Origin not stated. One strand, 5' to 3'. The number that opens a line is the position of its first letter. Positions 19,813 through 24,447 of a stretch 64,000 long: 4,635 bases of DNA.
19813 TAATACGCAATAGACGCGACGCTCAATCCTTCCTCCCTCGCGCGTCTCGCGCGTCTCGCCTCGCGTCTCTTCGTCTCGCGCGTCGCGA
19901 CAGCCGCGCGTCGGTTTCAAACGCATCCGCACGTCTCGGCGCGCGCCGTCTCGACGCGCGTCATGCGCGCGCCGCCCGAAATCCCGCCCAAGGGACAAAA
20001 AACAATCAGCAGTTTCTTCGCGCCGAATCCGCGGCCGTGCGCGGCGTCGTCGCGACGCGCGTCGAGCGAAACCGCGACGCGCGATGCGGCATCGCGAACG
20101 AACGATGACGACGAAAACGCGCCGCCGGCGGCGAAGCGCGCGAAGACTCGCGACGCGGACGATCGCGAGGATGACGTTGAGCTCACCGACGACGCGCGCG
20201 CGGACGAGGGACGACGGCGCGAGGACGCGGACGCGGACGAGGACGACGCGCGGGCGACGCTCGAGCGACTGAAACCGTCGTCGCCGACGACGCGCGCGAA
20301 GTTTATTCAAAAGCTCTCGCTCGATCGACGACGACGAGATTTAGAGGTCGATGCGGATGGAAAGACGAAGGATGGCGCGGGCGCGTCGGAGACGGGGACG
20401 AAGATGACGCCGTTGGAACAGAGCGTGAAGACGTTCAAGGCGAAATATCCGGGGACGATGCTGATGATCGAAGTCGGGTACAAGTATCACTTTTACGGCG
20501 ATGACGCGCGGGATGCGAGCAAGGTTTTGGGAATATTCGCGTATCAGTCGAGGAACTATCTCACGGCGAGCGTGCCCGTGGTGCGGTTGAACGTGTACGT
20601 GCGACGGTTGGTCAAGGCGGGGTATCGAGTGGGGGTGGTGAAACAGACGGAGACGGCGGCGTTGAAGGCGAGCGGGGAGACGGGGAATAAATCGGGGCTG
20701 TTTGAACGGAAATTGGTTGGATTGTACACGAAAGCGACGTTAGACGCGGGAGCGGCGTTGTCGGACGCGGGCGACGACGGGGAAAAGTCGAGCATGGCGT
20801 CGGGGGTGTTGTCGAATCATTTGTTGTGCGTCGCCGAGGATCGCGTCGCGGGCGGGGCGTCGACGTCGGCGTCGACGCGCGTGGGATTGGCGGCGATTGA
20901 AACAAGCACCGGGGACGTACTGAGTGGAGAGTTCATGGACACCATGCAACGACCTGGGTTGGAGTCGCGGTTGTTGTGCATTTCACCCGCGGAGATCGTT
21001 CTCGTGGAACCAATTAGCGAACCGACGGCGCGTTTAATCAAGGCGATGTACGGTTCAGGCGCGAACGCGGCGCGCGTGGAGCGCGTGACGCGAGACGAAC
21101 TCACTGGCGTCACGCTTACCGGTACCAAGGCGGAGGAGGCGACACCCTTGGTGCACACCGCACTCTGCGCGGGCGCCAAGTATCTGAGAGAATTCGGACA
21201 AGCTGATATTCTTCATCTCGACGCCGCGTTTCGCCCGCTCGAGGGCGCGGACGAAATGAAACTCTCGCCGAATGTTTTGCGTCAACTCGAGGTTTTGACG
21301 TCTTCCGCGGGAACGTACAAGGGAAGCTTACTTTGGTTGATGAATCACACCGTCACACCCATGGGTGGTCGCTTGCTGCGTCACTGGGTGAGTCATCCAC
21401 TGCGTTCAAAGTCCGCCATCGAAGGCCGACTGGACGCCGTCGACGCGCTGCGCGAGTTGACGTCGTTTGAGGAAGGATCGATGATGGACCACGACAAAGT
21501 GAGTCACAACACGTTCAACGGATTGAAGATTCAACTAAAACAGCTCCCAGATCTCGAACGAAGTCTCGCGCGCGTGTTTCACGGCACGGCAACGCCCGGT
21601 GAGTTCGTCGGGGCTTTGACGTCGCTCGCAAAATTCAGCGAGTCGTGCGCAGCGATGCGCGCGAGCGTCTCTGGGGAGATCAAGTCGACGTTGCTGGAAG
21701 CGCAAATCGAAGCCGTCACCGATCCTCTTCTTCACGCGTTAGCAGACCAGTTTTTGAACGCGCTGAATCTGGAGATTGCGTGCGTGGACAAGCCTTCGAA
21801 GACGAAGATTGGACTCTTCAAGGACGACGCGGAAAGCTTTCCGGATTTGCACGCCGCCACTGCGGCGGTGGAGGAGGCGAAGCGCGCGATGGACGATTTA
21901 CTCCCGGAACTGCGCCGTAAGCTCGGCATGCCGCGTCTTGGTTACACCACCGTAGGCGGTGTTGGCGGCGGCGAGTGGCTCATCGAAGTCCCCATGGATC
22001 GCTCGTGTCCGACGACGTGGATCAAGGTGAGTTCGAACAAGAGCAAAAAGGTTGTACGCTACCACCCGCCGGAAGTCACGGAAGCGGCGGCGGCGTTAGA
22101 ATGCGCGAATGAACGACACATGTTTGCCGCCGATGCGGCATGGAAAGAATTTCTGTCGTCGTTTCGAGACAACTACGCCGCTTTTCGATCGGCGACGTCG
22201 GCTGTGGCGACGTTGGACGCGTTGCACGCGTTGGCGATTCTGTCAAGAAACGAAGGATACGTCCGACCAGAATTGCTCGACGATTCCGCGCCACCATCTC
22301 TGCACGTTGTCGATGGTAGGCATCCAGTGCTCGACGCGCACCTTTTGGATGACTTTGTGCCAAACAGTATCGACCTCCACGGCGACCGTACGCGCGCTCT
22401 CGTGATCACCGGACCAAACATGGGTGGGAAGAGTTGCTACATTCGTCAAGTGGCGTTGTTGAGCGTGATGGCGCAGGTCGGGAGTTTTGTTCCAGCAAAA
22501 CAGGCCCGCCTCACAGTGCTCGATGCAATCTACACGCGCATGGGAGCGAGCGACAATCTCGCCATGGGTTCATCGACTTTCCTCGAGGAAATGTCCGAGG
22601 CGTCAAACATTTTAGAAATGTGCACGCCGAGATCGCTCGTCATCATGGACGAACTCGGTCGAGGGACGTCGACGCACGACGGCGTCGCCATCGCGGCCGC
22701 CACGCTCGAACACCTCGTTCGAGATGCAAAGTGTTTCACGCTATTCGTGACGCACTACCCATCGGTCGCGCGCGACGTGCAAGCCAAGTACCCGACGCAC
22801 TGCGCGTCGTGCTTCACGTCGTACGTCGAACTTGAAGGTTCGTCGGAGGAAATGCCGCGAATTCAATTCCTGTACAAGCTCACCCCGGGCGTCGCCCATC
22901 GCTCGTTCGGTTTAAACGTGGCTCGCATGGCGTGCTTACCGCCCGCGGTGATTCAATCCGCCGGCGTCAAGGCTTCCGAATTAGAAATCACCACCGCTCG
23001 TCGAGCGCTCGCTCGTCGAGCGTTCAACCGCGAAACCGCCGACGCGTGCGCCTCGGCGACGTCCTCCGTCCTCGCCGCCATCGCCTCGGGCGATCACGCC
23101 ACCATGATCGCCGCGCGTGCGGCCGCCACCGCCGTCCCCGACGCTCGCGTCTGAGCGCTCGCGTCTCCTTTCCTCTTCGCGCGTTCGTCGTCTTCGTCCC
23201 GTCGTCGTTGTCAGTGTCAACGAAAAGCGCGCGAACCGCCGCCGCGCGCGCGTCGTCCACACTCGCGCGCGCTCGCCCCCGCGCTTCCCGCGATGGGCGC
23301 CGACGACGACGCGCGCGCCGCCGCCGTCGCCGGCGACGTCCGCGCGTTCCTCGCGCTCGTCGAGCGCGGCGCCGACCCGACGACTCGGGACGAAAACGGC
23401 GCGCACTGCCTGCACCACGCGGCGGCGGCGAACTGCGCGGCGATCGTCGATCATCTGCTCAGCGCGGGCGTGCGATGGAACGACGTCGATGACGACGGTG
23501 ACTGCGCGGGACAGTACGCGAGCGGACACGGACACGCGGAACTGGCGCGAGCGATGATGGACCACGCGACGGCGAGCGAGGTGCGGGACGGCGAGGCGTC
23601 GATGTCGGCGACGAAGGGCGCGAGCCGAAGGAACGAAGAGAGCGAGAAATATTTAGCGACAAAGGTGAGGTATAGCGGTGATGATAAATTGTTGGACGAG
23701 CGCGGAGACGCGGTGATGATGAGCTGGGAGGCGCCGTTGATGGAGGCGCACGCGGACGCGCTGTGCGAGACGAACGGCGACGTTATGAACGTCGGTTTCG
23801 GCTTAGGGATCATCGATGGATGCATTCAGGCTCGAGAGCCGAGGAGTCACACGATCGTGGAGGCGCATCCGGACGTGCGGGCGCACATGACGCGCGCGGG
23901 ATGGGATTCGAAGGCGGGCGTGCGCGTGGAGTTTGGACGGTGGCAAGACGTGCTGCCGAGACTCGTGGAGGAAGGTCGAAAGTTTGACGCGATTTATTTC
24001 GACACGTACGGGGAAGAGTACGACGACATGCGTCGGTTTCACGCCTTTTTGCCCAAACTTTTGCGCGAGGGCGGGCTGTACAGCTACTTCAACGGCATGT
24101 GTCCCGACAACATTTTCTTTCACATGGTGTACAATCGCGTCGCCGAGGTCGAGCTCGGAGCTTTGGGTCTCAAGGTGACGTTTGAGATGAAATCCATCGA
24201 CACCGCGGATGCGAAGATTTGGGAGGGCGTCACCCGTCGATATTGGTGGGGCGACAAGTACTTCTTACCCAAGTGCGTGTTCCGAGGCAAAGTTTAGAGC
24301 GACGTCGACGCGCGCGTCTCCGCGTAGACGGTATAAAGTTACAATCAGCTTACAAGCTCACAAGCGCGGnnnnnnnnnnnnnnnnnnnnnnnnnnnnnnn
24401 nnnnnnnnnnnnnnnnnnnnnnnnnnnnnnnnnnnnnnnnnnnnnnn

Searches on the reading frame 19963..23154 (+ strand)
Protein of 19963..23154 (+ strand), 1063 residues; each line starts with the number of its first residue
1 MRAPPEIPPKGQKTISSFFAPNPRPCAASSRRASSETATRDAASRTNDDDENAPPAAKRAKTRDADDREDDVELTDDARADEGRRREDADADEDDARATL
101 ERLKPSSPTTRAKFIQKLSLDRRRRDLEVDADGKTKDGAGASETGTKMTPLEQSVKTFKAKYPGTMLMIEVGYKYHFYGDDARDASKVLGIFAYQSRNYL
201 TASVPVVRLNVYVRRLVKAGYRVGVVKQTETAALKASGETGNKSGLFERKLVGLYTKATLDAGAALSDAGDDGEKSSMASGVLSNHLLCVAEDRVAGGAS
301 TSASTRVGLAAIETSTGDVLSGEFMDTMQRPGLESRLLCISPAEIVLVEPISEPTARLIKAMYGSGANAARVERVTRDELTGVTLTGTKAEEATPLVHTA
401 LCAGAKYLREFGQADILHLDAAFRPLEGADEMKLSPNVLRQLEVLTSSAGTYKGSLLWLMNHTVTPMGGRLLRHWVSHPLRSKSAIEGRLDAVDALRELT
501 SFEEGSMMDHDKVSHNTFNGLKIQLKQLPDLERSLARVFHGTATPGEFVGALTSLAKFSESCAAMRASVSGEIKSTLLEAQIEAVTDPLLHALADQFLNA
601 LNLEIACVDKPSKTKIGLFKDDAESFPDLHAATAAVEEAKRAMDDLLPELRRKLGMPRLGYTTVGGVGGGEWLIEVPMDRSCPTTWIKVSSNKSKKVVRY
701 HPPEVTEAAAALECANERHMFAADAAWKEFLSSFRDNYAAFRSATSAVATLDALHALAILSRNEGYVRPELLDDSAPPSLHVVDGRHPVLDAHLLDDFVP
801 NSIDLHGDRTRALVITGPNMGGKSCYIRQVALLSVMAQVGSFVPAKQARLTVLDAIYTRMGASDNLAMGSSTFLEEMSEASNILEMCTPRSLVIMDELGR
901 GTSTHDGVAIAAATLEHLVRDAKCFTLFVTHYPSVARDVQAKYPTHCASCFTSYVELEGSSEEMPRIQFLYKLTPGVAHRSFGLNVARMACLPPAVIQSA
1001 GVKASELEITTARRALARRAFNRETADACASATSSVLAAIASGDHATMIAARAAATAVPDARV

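Call 15: search_protein_families(library=pfam, proteins=[window:19963-23154:+], max_evalue=0.001)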
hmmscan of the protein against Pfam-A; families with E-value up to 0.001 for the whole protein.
window:19963-23154:+ (1063 aa): 4 families
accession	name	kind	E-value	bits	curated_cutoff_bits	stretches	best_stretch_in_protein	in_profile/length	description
PF00488.27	MutS_V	-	1.7e-68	230.7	30.2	1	813-1008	1-188/188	MutS domain V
PF05192.23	MutS_III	-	5.8e-36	125.1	34.1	1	439-758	3-194/194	MutS domain III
PF01624.25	MutS_I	-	1.2e-22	80.7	20.6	1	149-260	1-109/113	MutS domain I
PF05188.22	MutS_II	-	1.6e-05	25.7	25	1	288-356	4-60/133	MutS domain II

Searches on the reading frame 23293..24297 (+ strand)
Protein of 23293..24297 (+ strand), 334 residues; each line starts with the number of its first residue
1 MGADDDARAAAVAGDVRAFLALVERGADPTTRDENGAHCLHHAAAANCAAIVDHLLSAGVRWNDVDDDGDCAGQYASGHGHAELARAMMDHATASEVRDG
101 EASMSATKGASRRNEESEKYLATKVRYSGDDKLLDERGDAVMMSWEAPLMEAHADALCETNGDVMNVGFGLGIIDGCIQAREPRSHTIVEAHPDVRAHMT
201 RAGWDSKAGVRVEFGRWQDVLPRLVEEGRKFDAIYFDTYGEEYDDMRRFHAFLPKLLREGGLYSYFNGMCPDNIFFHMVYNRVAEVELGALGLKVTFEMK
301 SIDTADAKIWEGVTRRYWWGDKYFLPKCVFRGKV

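Call 15: search_protein_families(library=pfam, proteins=[window:23293-24297:+], max_evalue=0.001)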
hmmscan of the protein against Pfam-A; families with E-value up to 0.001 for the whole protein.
window:23293-24297:+ (334 aa): 3 families
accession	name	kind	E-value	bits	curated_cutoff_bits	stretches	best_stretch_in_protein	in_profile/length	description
PF12796.13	Ank_2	-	8.5e-08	33.1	27.3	1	10-92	4-83/90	Ankyrin repeats (3 copies)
PF13637.12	Ank_4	-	2.1e-07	31.5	22.7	1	9-46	3-40/50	Ankyrin repeats (many copies)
PF13857.12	Ank_5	-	4.3e-06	27.4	27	1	22-72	1-52/56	Ankyrin repeats (many copies)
